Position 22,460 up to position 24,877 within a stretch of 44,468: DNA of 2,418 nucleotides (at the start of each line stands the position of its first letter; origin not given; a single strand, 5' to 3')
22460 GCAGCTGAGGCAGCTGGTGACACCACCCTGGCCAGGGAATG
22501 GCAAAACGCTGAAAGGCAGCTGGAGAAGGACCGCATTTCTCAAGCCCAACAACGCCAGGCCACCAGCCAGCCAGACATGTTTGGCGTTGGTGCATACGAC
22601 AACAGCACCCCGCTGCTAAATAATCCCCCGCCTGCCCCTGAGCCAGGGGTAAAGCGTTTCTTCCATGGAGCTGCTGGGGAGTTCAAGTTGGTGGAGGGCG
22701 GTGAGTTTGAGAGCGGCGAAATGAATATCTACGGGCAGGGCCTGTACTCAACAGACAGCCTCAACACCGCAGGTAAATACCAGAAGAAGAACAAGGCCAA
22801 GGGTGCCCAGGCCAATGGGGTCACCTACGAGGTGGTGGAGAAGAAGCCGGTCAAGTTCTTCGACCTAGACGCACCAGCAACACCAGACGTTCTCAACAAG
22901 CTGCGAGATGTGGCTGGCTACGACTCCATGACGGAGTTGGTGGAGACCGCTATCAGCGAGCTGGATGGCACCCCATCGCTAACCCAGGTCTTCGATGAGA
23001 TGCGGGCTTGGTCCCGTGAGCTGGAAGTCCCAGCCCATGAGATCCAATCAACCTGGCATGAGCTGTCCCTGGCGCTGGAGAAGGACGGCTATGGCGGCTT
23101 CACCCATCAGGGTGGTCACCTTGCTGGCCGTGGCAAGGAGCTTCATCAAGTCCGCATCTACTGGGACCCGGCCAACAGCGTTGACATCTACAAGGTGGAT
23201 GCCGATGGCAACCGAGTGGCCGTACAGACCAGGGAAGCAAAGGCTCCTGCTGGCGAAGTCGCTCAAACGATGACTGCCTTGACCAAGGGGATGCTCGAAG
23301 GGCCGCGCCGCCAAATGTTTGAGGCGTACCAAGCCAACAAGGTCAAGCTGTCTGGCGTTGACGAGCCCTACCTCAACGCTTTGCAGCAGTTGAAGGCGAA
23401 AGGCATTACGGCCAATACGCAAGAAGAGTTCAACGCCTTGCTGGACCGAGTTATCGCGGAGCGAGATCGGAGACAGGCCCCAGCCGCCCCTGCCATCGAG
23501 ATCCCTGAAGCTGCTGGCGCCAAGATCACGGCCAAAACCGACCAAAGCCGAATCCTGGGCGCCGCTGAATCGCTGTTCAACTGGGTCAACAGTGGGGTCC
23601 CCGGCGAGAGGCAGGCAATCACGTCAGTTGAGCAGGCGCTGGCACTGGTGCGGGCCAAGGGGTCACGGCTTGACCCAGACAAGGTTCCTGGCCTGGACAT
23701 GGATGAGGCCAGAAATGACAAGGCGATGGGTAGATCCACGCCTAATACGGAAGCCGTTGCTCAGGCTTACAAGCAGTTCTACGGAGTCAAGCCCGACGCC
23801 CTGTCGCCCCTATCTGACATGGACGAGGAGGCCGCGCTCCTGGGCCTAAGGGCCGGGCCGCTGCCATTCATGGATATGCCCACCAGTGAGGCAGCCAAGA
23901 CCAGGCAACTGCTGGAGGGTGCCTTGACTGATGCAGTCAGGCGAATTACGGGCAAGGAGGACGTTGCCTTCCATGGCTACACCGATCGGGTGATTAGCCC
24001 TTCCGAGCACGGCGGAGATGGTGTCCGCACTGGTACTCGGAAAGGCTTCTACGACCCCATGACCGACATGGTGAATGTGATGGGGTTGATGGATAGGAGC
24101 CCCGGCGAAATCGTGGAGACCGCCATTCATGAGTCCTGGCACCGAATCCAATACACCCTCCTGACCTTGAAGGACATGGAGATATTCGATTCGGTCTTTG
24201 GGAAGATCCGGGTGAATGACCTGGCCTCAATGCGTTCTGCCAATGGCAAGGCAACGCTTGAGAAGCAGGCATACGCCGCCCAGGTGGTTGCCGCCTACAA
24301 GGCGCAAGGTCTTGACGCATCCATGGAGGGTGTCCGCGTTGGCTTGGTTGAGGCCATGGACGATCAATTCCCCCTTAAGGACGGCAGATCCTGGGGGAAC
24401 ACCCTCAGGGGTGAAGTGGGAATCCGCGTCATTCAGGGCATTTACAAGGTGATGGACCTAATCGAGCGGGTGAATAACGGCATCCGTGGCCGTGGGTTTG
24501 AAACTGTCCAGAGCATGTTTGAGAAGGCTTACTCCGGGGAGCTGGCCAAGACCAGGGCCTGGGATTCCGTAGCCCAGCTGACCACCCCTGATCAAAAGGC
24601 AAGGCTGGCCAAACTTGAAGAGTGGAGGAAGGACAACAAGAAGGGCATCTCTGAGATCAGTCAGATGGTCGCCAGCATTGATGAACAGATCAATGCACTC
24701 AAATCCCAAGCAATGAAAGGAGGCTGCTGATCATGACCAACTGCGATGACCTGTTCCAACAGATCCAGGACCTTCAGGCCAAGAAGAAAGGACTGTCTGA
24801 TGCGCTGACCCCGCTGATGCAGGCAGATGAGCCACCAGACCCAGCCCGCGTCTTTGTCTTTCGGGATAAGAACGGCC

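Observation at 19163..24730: Extra 1855-aa polyvalent virion protein inserted between the gp15-like and gp16-like core genes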

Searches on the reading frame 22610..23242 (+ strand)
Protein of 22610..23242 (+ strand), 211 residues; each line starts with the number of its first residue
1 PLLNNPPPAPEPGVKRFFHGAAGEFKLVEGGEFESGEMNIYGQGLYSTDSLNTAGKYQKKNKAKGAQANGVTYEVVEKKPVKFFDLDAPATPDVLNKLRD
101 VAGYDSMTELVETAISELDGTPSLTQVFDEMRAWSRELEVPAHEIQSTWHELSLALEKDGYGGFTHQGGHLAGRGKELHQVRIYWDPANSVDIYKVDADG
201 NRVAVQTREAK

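Call 16: find_homologous_proteins(query=window:22610-23242:+, max_evalue=0.01)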
Query window:22610-23242:+ (211 aa): 2 proteins with E <= 0.01 among 721 candidates.
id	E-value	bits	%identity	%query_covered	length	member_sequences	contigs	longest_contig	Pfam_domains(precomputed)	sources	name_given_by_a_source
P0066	5.2e-77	277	73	80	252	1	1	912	-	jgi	jgi:hypothetical protein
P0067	1.7e-55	206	54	86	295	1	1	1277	-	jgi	-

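Call 23: search_solved_structures(query=A1, max_evalue=10, show_alignments=3)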
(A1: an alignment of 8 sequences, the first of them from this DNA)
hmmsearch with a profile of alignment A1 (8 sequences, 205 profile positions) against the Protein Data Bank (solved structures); distinct sequences matched with E-value up to 10: 1.
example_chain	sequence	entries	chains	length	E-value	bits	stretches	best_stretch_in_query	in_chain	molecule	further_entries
6z1p_BQ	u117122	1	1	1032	0.0062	19.5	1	64-171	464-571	mS85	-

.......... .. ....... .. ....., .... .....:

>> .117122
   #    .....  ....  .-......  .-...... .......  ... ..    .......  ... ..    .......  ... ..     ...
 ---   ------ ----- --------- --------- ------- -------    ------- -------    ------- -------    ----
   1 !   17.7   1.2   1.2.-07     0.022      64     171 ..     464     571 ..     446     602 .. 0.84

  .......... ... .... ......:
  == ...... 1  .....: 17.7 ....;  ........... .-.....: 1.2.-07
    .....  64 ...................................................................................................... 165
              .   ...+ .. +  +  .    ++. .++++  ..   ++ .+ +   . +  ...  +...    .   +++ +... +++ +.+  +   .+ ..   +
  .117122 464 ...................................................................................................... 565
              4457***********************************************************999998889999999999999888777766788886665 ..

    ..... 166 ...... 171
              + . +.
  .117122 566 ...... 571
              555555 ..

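Call 24: search_protein_families(library=pfam, alignment_id=A1, max_evalue=10)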
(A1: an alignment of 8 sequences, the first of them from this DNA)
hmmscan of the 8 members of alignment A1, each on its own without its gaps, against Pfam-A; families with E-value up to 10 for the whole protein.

A. member 1, seq(211 aa): 1 family
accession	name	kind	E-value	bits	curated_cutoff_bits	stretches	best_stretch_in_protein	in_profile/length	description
PF13151.12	DUF3990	-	0.034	14.3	32.2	1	18-79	4-64/152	Protein of unknown function (DUF3990)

B. families by the number of members that match (of 8 scanned): 3 families
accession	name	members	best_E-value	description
PF13151.12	DUF3990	5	0.015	Protein of unknown function (DUF3990)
PF18760.7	ART-PolyVal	2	0.071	ADP-Ribosyltransferase in polyvalent proteins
PF00644.27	PARP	2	0.18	Poly(ADP-ribose) polymerase catalytic domain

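Call 32: predict_structure(alignment_id=A1)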
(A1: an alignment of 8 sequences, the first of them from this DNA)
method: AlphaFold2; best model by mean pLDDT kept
length: 211 residues; sequences in the alignment: 8
mean_pLDDT: 79.0   pTM: 0.74
mean pLDDT of the five models: 79.0, 78.5, 78.1, 76.9, 76.0
residues with pLDDT >= 90: 81; 70-90: 74; 50-70: 31; < 50: 25
segments of 3 or more residues with pLDDT < 50: 1-6, 32-41, 206-211
pLDDT, mean of each block of 10 residues (from residue 1): 47 78 70 44 77 78 57 89 93 95 93 93 92 92 88 92 85 67 87 88 59 30
secondary structure, 60 per line:
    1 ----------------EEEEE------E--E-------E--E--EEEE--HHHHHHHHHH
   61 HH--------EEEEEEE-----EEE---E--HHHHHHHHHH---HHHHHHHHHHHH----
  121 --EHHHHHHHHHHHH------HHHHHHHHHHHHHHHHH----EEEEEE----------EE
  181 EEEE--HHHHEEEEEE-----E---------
elements in order: E17-21 E45-48 H51-62 E71-77 E83-85 H92-101 H105-116 H124-135 H142-158 E163-168 E179-184 H187-190 E191-196

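Call 37: fold_search(model_id=the predicted structure, library=pdb)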
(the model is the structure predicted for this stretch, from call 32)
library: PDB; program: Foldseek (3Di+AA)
matches with E <= 10: 226; with E <= 0.001: 1
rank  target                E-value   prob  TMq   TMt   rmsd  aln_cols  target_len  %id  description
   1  9k3a_B                3.2e-05  1.00  0.58  0.14   6.0       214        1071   14  Cyanophage A4 pre-ejectosome with C1 symmetry (released 2025-04-09)
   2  9r35_A                6.7e-03  0.99  0.40  0.55   6.3       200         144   11  Crystal structure of the Pseudomonas putida Xre-RES toxin-antitoxin complex bound to promoter DNA (released 2025-08-20)
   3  9r35_D                1.5e-02  0.97  0.38  0.51   6.4       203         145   11  Crystal structure of the Pseudomonas putida Xre-RES toxin-antitoxin complex bound to promoter DNA (released 2025-08-20)
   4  6gw6_A                1.7e-02  0.99  0.41  0.55   6.2       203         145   11  Structure of the Pseudomonas putida RES-Xre toxin-antitoxin complex (released 2018-10-24)
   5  4hdh_A                6.3e-01  0.05  0.12  0.05  16.1       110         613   20  Crystal Structure of viral RdRp in complex with ATP (released 2013-12-25)
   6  5h6r_B                8.9e-01  0.15  0.14  0.21   9.2        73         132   18  Crystal structure of LSD1-CoREST in complex with peptide 13 (released 2017-04-12)
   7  8fu9_C                8.9e-01  0.04  0.11  0.03  20.2       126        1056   10  Structure of Covid Spike variant deltaN25 with one erect RBD (released 2023-04-05)
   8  7r8z                  1.1e+00  0.04  0.12  0.12  14.7       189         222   12  Ancestral protein AncEn of Phosphomethylpyrimidine kinases family (released 2022-06-29)
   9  8fkp_SZ               1.1e+00  0.10  0.15  0.18  14.1       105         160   12  Human nucleolar pre-60S ribosomal subunit (State A1) (released 2023-07-12)
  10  2uxx_B                1.1e+00  0.08  0.14  0.20  12.5       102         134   17  Human LSD1 Histone Demethylase-CoREST in complex with an FAD- tranylcypromine adduct (released 2007-08-21)
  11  4upk_A                1.3e+00  0.03  0.14  0.07  17.3       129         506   13  Phosphonate monoester hydrolase SpPMH from Silicibacter pomeroyi (released 2015-07-01)
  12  9c9e                  1.6e+00  0.13  0.19  0.19   7.4        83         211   20  Crystal structure of fluoroacetate dehalogenase 4A from Delftia acidovorans strain D4B (released 2025-08-27)
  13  4czz_B                1.7e+00  0.10  0.14  0.20   9.3        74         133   19  Histone demethylase LSD1(KDM1A)-CoREST3 Complex (released 2014-06-11)
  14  7xy3_C                1.8e+00  0.02  0.10  0.03  20.1       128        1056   12  Cryo-EM structure of SARS-CoV-2 spike in complex with VHH14 (released 2023-09-13)
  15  4dci_B                1.9e+00  0.02  0.12  0.15  18.1       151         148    8  Crystal structure of unknown funciton protein from Synechococcus sp. WH 8102 (released 2012-02-01)
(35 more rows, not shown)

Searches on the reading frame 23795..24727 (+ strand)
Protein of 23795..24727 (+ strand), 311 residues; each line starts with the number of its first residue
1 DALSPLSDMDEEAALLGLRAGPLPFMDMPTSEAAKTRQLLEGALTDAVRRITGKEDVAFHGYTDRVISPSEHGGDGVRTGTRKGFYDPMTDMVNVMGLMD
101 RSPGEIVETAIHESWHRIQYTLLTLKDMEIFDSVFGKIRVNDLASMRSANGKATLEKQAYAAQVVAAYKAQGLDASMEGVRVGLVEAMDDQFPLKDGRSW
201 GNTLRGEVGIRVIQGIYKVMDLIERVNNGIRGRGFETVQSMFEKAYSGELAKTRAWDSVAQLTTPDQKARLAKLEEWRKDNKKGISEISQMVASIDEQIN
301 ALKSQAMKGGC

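Call 17: find_homologous_proteins(query=window:23795-24727:+, max_evalue=0.01)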
Query window:23795-24727:+ (311 aa): 10 proteins with E <= 0.01 among 2916 candidates.
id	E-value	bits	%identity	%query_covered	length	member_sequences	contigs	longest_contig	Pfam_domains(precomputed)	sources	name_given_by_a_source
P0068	4.0e-196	668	97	100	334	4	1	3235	-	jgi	jgi:hypothetical protein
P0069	1.9e-136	472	68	100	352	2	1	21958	-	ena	-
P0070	1.4e-104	368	58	89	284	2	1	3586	-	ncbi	ncbi:MAG: hypothetical protein ACO27M_09835 [Vulcanococcus sp.]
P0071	1.4e-100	355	69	75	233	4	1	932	-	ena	-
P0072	6.3e-100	352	67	75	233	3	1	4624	-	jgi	jgi:hypothetical protein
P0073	1.4e-99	351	56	91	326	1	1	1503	-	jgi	jgi:hypothetical protein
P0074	1.3e-95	338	69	72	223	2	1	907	-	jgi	jgi:hypothetical protein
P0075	7.6e-95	336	85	59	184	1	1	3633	-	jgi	jgi:hypothetical protein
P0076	1.3e-86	309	47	98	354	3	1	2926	-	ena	-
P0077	1.6e-86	308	49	90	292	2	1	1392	-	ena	-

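Call 30: search_solved_structures(query=A2, max_evalue=10, show_alignments=3)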
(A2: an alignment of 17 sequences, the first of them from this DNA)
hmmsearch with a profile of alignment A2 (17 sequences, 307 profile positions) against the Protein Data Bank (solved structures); distinct sequences matched with E-value up to 10: 0.

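Call 31: search_protein_families(library=pfam, alignment_id=A2, max_evalue=10)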
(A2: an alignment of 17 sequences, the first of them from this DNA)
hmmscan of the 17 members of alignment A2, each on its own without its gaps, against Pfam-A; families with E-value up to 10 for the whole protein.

A. member 1, seq(311 aa): 2 families
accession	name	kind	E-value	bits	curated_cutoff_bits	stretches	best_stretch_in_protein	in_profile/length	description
PF05227.19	CHASE3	-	0.041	14.2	28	0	211-277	10-78/138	CHASE3 domain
PF21618.2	OST_P1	-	0.2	12.5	27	0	107-164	7-64/93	Oligosaccharyl transferase, Peripheral 1 domain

B. families by the number of members that match (of 17 scanned): 15 families
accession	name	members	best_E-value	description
PF13058.12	DUF3920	2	0.14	Protein of unknown function (DUF3920)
PF05843.20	Suf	1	0.028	Suppressor of forked protein (Suf)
PF05227.19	CHASE3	1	0.041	CHASE3 domain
PF01580.24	FtsK_SpoIIIE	1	0.047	FtsK/SpoIIIE family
PF13324.12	GCIP_N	1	0.048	Grap2 and cyclin-D-interacting, N-terminal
PF03993.17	DUF349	1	0.056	Domain of Unknown Function (DUF349)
PF06013.18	WXG100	1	0.075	Proteins of 100 residues with WXG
PF23132.1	DUF7049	1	0.081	Domain of unknown function (DUF7049)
PF13805.11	Pil1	1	0.12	Eisosome component PIL1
PF05960.17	DUF885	1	0.13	Bacterial protein of unknown function (DUF885)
PF06810.17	Phage_scaffold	1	0.18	Phage capsid assembly scaffolding protein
PF21618.2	OST_P1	1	0.2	Oligosaccharyl transferase, Peripheral 1 domain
PF09999.14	DUF2240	1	0.2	Uncharacterized protein conserved in archaea (DUF2240)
PF16898.10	TOPRIM_C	1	0.22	C-terminal associated domain of TOPRIM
PF14282.11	FlxA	1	0.4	FlxA-like protein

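Call 45: predict_structure(alignment_id=A2)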
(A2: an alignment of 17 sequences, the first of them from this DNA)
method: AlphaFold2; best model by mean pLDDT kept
length: 311 residues; sequences in the alignment: 17
mean_pLDDT: 81.4   pTM: 0.79
mean pLDDT of the five models: 81.4, 79.4, 77.9, 76.2, 75.6
residues with pLDDT >= 90: 79; 70-90: 184; 50-70: 30; < 50: 18
segments of 3 or more residues with pLDDT < 50: 1-7, 258-262, 284-286
pLDDT, mean of each block of 10 residues (from residue 1): 45 79 85 88 91 87 88 84 90 91 92 94 90 88 86 92 91 78 82 85 83 83 87 88 91 62 71 87 54 56 60 44
secondary structure, 60 per line:
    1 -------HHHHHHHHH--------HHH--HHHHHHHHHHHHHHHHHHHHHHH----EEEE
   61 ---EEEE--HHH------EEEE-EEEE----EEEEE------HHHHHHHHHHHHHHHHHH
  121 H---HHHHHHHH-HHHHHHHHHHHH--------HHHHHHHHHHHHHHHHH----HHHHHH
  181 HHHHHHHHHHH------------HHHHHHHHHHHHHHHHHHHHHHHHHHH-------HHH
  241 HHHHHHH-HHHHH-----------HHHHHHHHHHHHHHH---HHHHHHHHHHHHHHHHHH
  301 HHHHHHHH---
elements in order: H8-16 H30-52 E57-60 E64-67 E79-82 E84-87 E92-96 H103-121 H125-132 H134-145 H154-170 H175-191 H204-230 H238-247 H249-253 H265-279 H283-308

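Call 52: fold_search(model_id=the predicted structure, library=pdb)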
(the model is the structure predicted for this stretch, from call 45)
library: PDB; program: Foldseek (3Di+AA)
matches with E <= 10: 282; with E <= 0.001: 0
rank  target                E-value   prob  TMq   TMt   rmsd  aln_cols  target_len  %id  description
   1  8sln_A                2.3e-01  0.28  0.18  0.22  13.0       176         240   15  Crystal structure of Deinococcus geothermalis PprI complexed with ssDNA (released 2024-03-13)
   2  6cz6_D                2.4e-01  0.23  0.20  0.19  17.6       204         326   12  Mycobacterium tuberculosis transcriptional regulator (released 2019-04-17)
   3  3izh_A                3.5e-01  0.04  0.11  0.07  26.4       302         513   12  Mm-cpn D386A with ATP (released 2011-02-02)
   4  1pwu_A                4.3e-01  0.41  0.25  0.12   7.1       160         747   14  Crystal Structure of Anthrax Lethal Factor complexed with (3-(N-hydroxycarboxamido)-2-isobutylpropanoyl-Trp-methylamid (released 2004-02-03)
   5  4pkt                  4.3e-01  0.23  0.23  0.17  10.2       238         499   13  Anthrax toxin lethal factor with bound small molecule inhibitor 13 (released 2014-11-12)
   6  4b2t_q                4.8e-01  0.06  0.10  0.09  16.7       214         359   12  The crystal structures of the eukaryotic chaperonin CCT reveal its functional partitioning (released 2013-03-20)
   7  1pwp_A                5.6e-01  0.38  0.25  0.12   7.2       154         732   14  Crystal Structure of the Anthrax Lethal Factor complexed with Small Molecule Inhibitor NSC 12155 (released 2004-01-13)
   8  5d1t                  5.6e-01  0.23  0.22  0.16   9.9       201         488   13  Anthrax toxin lethal factor with hydroxamic acid inhibitor (released 2015-11-11)
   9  1pwq_A                5.6e-01  0.23  0.24  0.12  12.9       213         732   13  Crystal structure of Anthrax Lethal Factor complexed with Thioacetyl-Tyr-Pro-Met-Amide, a metal-chelating peptidyl sma (released 2004-01-13)
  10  6cyy_A                5.9e-01  0.15  0.19  0.18  17.9       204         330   10  Mycobacterium tuberculosis transcriptional regulator (released 2019-04-17)
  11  4pkr                  6.2e-01  0.25  0.25  0.17  10.1       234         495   12  Anthrax toxin lethal factor with bound small molecule inhibitor 10 (released 2014-11-12)
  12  1pwv_A                6.9e-01  0.28  0.23  0.11   7.3       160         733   14  Crystal structure of Anthrax Lethal Factor wild-type protein complexed with an optimised peptide substrate. (released 2004-02-03)
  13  4pkw                  7.3e-01  0.13  0.20  0.15  10.4       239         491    9  Anthrax toxin lethal factor with bound small molecule inhibitor GM6001 (released 2014-11-12)
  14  4pks                  7.7e-01  0.33  0.26  0.18   6.4       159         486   16  Anthrax toxin lethal factor with bound small molecule inhibitor 11 (released 2014-11-12)
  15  9i2q_A                7.7e-01  0.02  0.11  0.07  32.4       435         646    9  Wzc-K540M-3YE MgADP C1 (released 2025-04-30)
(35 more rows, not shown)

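Call 85: fold_search(model_id=the predicted structure, library=viral)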
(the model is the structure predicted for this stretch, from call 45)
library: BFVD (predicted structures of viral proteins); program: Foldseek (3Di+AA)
matches with E <= 10: 283; with E <= 0.001: 2
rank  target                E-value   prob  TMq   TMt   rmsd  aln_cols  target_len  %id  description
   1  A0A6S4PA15            4.1e-15  1.00  0.53  0.13  16.8       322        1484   25  Large polyvalent protein associated domain-containing protein [uncultured phage_MedDCM-OCT-S31-C1]
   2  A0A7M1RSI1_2          9.6e-04  1.00  0.32  0.08  15.2       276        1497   13  Uncharacterized protein [uncultured phage cr4_1]
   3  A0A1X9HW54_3          3.8e-03  1.00  0.33  0.10   9.2       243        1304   17  (no name in the UniProt tables at hand)
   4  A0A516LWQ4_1          1.8e-02  0.99  0.26  0.10   7.1       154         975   17  (no name in the UniProt tables at hand)
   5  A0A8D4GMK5            2.3e-02  0.63  0.20  0.12  16.9       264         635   12  (no name in the UniProt tables at hand)
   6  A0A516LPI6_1          2.3e-02  0.63  0.24  0.10  14.7       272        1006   15  (no name in the UniProt tables at hand)
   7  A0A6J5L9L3            2.5e-02  0.96  0.25  0.42  16.2       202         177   16  IrrE N-terminal-like domain-containing protein [uncultured Caudovirales phage]
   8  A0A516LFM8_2          2.8e-02  0.72  0.25  0.07  22.1       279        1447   14  (no name in the UniProt tables at hand)
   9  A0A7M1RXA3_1          3.1e-02  0.72  0.26  0.12  11.6       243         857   15  Uncharacterized protein [uncultured phage cr108_1]
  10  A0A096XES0            4.0e-02  0.57  0.23  0.15  14.7       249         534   13  Phage MuF C-terminal domain-containing protein [Escherichia phage phi191]
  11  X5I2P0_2              4.4e-02  0.69  0.28  0.11  13.4       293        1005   13  Structural protein [Pseudomonas phage KPP25]
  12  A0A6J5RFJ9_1          4.4e-02  0.57  0.23  0.08  16.9       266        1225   12  Large polyvalent protein associated domain-containing protein [uncultured Caudovirales phage]
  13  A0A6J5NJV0            4.4e-02  0.33  0.20  0.11  15.3       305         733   13  Cobalt chelatase, CobT subunit [uncultured Caudovirales phage]
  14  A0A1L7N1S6            4.4e-02  0.30  0.23  0.18  27.1       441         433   11  Putative virion structural protein [Ralstonia phage RP12]
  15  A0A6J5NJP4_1          4.7e-02  0.38  0.22  0.09  17.6       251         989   12  Large polyvalent protein associated domain-containing protein [uncultured Caudovirales phage]
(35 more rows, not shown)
